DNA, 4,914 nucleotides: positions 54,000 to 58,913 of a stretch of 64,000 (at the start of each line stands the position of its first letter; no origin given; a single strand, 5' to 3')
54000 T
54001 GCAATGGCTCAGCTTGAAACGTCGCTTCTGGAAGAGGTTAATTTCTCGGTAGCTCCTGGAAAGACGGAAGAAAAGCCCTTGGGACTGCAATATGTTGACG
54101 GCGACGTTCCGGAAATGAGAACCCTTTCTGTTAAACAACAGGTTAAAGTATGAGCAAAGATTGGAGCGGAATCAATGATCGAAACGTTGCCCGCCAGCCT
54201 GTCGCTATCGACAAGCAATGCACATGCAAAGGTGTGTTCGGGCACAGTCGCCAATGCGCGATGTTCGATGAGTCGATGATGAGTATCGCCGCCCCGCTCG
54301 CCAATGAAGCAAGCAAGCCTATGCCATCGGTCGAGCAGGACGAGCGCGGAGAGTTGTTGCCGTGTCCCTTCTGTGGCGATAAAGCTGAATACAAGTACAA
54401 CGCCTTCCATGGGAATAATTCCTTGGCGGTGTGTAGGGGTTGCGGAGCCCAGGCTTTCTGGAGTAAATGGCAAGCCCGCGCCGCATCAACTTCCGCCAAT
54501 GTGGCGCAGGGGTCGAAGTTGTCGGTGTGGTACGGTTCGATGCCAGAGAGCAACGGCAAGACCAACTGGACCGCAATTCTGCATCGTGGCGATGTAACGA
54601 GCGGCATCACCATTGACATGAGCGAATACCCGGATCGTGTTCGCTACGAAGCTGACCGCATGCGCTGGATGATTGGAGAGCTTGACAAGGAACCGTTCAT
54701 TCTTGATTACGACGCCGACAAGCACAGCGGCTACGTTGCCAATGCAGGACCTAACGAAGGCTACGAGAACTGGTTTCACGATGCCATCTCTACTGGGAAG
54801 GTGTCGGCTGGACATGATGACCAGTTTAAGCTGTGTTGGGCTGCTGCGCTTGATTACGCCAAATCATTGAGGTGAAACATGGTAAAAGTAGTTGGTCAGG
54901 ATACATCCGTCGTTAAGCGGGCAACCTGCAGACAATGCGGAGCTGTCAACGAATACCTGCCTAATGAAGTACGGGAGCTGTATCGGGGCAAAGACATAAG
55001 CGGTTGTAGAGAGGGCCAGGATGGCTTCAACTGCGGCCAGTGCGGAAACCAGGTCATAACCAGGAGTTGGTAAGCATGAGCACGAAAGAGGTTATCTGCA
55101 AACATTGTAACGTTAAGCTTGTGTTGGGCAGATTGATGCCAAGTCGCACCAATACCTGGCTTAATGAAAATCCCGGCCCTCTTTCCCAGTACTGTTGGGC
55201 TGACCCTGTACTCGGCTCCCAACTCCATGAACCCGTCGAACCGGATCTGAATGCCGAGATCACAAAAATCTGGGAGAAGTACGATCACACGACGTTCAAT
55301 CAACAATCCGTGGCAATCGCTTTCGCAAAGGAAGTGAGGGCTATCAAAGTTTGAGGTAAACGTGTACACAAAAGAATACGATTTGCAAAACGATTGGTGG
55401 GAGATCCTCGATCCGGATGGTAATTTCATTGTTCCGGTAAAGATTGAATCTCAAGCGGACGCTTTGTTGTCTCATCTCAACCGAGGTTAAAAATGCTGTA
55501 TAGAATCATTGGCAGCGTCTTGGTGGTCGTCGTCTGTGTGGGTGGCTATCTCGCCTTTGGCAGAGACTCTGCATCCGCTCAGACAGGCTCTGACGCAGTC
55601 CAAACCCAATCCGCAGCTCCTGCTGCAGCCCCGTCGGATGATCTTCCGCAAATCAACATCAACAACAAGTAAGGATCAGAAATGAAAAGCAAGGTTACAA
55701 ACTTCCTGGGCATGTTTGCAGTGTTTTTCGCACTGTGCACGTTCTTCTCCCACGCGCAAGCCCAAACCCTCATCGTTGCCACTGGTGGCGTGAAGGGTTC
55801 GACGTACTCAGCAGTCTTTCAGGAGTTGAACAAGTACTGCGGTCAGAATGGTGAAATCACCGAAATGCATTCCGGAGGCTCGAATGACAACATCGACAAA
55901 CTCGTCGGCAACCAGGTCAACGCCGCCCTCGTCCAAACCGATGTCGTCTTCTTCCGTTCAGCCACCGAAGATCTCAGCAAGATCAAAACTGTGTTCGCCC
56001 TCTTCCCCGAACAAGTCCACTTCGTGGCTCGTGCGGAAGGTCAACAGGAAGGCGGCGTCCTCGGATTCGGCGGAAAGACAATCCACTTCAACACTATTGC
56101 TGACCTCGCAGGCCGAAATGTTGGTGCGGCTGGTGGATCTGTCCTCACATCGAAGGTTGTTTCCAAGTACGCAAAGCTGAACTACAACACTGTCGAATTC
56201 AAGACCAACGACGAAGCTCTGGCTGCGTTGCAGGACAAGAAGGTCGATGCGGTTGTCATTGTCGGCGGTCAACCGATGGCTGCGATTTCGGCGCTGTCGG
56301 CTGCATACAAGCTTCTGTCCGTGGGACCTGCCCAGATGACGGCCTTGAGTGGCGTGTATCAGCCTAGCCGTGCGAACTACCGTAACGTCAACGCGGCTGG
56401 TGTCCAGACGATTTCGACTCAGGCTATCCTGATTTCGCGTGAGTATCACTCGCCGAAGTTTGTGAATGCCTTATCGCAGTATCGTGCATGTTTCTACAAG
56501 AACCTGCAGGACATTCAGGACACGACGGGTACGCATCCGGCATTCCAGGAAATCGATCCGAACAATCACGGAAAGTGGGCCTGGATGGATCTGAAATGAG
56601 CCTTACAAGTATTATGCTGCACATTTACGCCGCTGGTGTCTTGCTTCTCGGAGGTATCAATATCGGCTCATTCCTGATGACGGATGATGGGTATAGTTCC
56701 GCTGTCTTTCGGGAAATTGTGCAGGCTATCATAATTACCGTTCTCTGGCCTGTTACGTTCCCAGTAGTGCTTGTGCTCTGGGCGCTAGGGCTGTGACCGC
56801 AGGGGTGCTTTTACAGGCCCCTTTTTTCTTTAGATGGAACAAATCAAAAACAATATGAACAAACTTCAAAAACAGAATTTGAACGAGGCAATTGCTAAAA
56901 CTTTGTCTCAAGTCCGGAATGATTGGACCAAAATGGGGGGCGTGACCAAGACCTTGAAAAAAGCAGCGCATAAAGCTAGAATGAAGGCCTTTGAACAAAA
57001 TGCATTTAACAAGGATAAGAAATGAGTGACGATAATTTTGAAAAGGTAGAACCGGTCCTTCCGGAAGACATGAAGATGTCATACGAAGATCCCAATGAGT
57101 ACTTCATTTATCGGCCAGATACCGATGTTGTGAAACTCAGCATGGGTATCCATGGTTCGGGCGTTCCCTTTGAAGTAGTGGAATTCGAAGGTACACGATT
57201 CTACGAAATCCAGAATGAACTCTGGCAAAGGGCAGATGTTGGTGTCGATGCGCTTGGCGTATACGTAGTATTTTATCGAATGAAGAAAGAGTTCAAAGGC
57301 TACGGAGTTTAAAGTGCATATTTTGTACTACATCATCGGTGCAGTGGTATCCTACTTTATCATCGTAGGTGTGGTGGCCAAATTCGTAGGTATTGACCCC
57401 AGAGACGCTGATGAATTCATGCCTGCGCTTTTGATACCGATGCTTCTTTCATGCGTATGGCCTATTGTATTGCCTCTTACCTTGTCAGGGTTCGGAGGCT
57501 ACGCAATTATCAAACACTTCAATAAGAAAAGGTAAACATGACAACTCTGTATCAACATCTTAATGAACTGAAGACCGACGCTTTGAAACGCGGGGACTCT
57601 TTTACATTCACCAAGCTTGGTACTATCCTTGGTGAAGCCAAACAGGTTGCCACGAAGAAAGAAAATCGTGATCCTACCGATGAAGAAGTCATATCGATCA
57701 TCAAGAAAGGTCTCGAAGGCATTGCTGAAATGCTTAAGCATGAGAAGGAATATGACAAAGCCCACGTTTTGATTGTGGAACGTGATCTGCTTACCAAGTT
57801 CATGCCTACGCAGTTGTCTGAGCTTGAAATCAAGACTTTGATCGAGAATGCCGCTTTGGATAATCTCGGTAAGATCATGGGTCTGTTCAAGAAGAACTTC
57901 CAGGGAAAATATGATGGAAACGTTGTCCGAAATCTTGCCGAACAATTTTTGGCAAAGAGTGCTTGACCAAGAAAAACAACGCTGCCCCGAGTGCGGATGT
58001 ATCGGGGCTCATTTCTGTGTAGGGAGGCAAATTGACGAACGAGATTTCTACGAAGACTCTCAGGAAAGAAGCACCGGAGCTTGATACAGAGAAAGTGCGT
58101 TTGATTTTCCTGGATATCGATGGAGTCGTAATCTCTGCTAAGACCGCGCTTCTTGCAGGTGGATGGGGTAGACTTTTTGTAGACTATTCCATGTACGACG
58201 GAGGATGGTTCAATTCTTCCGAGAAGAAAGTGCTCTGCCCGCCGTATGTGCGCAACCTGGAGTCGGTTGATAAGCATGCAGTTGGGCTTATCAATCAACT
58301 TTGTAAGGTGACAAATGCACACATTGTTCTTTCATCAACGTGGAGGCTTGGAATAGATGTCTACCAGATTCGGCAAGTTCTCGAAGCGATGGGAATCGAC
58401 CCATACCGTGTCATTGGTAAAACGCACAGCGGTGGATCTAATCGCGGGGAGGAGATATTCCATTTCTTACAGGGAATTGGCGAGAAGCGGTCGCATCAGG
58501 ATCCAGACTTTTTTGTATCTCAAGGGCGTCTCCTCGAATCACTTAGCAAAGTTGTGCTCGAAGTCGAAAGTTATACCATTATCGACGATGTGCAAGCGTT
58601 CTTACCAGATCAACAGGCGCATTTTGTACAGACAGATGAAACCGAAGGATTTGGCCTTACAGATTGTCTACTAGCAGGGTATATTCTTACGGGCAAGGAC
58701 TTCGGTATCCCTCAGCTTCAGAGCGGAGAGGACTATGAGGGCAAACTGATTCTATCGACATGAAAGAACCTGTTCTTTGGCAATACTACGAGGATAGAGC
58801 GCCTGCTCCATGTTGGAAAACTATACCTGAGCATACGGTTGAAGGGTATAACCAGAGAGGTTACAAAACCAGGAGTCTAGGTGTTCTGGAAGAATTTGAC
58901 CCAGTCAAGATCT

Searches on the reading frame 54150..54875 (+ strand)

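Call 58: search_protein_families(library=phrogs, proteins=[window:54150-54875:+], max_evalue=0.00001)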
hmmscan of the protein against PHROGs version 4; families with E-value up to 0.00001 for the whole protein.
window:54150-54875:+ (241 aa): 1 family
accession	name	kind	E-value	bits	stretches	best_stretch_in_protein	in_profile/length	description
phrog_599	-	moron, auxiliary metabolic gene and host takeover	1.7e-06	29.4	1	31-111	39-118/262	Lar-like restriction alleviation protein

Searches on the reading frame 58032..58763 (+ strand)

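Call 58: search_protein_families(library=phrogs, proteins=[window:58032-58763:+], max_evalue=0.00001)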
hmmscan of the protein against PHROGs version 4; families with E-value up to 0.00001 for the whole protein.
window:58032-58763:+ (243 aa): 1 family
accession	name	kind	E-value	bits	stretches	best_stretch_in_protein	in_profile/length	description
phrog_1818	-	unknown function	1.5e-25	90.8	1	20-222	3-155/161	-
